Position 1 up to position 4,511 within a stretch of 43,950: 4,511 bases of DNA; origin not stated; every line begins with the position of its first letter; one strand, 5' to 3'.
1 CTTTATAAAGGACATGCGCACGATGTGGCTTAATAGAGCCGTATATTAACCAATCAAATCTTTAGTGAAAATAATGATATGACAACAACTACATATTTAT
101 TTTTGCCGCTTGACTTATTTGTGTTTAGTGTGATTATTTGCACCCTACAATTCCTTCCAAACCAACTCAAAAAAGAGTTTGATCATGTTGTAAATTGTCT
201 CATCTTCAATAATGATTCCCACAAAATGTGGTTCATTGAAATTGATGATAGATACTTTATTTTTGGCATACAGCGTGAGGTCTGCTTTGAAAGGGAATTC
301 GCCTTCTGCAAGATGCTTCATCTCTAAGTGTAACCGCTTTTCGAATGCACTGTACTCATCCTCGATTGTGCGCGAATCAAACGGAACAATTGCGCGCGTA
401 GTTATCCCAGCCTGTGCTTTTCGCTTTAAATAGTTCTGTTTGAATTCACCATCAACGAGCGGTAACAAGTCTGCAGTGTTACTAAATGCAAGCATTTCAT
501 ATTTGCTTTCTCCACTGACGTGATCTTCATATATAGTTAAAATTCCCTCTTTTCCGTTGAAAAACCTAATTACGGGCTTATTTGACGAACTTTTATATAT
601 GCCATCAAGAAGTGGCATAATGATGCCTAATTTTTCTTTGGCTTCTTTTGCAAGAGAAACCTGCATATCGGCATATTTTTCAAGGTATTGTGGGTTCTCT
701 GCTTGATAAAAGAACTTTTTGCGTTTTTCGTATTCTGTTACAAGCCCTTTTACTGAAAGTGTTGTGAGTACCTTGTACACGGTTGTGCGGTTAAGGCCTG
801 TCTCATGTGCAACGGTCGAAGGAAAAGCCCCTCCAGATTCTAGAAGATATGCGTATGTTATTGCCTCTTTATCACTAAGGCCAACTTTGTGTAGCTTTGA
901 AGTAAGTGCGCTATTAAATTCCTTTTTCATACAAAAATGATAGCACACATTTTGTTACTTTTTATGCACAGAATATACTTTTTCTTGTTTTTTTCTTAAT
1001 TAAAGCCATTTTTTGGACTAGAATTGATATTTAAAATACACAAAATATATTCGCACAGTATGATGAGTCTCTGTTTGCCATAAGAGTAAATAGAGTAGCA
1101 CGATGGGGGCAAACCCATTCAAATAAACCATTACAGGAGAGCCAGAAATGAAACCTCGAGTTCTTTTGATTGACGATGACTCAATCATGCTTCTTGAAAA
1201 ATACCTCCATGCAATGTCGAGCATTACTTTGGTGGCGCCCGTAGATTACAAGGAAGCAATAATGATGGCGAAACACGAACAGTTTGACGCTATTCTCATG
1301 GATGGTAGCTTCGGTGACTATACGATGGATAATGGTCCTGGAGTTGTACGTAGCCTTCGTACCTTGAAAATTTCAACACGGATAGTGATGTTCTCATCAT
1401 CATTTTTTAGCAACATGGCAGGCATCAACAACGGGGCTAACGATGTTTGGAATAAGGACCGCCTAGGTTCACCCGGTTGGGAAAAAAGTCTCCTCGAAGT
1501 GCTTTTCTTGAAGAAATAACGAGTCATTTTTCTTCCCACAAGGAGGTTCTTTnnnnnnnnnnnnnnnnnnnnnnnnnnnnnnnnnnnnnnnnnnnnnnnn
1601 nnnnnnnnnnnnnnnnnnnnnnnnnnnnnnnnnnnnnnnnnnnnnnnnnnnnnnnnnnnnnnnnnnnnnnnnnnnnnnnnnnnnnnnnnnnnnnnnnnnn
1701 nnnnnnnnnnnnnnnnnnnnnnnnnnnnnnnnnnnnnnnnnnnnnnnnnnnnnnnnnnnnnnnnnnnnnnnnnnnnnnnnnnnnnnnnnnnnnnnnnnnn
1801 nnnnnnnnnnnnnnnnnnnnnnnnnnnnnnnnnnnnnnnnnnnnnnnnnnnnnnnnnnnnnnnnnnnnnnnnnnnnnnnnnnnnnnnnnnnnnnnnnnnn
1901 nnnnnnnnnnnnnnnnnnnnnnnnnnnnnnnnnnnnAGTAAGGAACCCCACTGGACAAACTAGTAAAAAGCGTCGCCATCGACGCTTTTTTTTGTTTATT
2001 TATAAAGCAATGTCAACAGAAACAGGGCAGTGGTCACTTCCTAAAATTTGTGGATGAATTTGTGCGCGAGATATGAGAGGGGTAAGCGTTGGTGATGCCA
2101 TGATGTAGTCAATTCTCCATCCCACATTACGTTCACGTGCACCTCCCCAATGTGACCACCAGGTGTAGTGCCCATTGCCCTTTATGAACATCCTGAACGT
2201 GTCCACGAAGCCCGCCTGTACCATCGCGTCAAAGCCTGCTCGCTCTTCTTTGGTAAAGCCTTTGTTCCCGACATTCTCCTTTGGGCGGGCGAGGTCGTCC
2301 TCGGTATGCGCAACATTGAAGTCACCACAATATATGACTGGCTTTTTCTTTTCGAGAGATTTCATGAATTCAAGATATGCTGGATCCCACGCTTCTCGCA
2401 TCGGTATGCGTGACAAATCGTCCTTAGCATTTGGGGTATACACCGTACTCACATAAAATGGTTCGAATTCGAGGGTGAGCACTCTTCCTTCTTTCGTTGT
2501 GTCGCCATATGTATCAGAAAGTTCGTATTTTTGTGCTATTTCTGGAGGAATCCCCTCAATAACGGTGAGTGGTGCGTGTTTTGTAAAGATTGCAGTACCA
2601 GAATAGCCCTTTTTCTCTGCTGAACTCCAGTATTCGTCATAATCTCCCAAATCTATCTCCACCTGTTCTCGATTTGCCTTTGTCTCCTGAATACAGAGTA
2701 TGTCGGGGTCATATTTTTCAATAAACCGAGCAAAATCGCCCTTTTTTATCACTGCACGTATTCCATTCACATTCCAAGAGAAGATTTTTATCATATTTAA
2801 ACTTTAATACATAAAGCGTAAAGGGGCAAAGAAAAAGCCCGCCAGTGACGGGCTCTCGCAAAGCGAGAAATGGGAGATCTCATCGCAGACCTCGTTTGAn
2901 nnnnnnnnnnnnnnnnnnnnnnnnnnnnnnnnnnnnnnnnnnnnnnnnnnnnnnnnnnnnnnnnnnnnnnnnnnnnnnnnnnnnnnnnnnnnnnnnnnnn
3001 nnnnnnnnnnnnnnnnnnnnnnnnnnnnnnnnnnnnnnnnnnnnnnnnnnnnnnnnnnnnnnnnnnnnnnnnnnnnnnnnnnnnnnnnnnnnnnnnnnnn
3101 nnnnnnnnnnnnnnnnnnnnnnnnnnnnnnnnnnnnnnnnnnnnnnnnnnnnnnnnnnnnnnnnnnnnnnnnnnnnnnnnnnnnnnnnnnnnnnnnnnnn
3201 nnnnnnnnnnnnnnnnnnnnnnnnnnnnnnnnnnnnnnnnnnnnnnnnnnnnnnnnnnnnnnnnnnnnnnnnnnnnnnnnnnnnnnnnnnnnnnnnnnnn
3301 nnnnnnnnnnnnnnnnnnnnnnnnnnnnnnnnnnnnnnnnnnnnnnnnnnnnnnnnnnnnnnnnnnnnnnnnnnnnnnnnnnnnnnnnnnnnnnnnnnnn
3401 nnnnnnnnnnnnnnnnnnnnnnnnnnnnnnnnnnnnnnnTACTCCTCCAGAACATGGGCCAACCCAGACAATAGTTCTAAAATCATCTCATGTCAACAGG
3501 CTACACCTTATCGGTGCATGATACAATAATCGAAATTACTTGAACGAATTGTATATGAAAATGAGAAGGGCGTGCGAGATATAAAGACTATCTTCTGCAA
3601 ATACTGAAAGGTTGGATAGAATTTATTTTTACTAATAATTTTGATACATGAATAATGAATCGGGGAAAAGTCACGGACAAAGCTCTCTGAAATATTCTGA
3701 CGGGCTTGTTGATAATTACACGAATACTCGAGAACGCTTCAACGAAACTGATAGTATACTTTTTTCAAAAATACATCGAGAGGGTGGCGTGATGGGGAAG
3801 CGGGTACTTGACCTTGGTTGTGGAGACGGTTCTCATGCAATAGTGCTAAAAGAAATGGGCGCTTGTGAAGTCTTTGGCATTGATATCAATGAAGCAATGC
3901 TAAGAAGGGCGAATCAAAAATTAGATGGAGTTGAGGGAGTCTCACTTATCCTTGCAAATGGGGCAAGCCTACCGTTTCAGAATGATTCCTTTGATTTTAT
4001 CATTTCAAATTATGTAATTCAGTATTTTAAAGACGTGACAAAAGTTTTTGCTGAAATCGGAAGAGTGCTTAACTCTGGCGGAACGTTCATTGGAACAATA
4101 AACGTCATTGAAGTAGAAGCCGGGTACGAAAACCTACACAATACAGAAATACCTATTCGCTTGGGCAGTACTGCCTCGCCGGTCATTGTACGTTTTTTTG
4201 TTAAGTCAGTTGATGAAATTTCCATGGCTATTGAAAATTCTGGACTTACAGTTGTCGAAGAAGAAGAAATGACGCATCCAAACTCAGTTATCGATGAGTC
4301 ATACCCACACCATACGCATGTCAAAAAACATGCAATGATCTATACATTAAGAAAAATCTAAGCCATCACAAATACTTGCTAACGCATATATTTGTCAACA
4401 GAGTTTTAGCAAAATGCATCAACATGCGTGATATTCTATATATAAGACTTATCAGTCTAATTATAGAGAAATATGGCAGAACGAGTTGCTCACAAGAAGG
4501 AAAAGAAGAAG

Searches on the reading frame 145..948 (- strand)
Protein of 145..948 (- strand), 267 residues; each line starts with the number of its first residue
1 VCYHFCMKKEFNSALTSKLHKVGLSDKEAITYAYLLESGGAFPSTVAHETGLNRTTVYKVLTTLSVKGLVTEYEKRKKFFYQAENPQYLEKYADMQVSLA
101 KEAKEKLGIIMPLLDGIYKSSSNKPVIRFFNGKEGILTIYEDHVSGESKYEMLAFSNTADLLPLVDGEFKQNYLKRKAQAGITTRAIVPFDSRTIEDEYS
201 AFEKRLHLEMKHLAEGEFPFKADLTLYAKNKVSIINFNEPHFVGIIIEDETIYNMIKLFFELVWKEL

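Call 12: search_protein_families(library=pfam, proteins=[window:145-948:-], max_evalue=0.01)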
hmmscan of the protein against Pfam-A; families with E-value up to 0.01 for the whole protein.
window:145-948:- (267 aa): 4 families
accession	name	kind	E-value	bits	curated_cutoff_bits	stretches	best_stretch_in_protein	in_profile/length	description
PF01978.25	TrmB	-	5.2e-14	52.3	25.6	1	19-85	1-66/68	Sugar-specific transcriptional regulator TrmB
PF03965.22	Penicillinase_R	-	0.00035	21.3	22.6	1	27-85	4-66/115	Penicillinase repressor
PF09339.16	HTH_IclR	-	0.00041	20.5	22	1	44-71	22-49/52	IclR helix-turn-helix domain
PF13730.12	HTH_36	-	0.0037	17.5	25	1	23-69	2-54/55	Helix-turn-helix domain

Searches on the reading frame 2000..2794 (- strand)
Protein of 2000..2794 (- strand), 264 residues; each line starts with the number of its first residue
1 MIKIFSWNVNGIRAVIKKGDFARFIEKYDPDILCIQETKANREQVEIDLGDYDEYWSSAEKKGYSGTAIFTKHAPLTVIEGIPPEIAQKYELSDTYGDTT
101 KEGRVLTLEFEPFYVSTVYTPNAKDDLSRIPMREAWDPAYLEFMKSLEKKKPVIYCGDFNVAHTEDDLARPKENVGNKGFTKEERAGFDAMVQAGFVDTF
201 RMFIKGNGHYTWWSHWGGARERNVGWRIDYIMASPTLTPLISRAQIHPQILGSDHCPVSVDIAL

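Call 12: search_protein_families(library=pfam, proteins=[window:2000-2794:-], max_evalue=0.01)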
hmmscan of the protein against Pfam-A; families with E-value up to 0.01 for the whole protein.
window:2000-2794:- (264 aa): 2 families
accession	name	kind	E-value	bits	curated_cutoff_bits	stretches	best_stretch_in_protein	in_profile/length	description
PF03372.29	Exo_endo_phos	-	2.7e-35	122.5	24.5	1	6-255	2-225/225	Endonuclease/Exonuclease/phosphatase family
PF14529.12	Exo_endo_phos_2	-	0.00037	20.8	27.4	1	140-258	20-116/117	Endonuclease-reverse transcriptase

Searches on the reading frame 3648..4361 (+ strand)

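Call 12: search_protein_families(library=pfam, proteins=[window:3648-4361:+], max_evalue=0.01)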
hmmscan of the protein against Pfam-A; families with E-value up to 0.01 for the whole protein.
window:3648-4361:+ (237 aa): 16 families
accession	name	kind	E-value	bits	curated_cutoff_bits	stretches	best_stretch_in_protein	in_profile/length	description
PF08241.18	Methyltransf_11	-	1.3e-24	87.1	21.2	1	54-148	1-94/95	Methyltransferase domain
PF13847.12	Methyltransf_31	-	1.1e-22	80.7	27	1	50-148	4-108/145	Methyltransferase domain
PF13649.12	Methyltransf_25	-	1.5e-22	80.5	27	1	53-145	1-97/97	Methyltransferase domain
PF01209.24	Ubie_methyltran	-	2.3e-17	63.6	20.1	1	44-148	42-150/233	ubiE/COQ5 methyltransferase family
PF13489.12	Methyltransf_23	-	2.6e-15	57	27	1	40-151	11-118/164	Methyltransferase domain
PF08242.18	Methyltransf_12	-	3.4e-15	57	30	1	54-147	1-98/98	Methyltransferase domain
PF06325.19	PrmA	-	3.8e-08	33.6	22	1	50-148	162-257/296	Ribosomal protein L11 methyltransferase (PrmA)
PF05175.20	MTS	-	4.9e-08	33.2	23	1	34-148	19-137/170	Methyltransferase small domain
PF07021.18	MetW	-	1.5e-07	31.7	21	1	50-140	14-101/193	Methionine biosynthesis protein MetW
PF03291.22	mRNA_G-N7_MeTrfase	-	1.2e-05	25.1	26.6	1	32-92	42-104/315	mRNA (guanine-N(7))-methyltransferase domain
PF08003.17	Methyltransf_9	-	1.6e-05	24.5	23.8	1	49-158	115-226/315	Protein of unknown function (DUF1698)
PF01728.25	FtsJ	-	1.7e-05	25.3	24.1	1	49-101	21-70/181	FtsJ-like methyltransferase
PF03848.20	TehB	-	1.8e-05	24.7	20.4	1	50-145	31-128/193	Tellurite resistance protein TehB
PF03141.22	Methyltransf_29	-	6.3e-05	22.2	23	1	49-154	117-222/506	Putative S-adenosyl-L-methionine-dependent methyltransferase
PF02353.26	CMAS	-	0.0011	18.8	27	1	49-151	62-167/273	Mycolic acid cyclopropane synthetase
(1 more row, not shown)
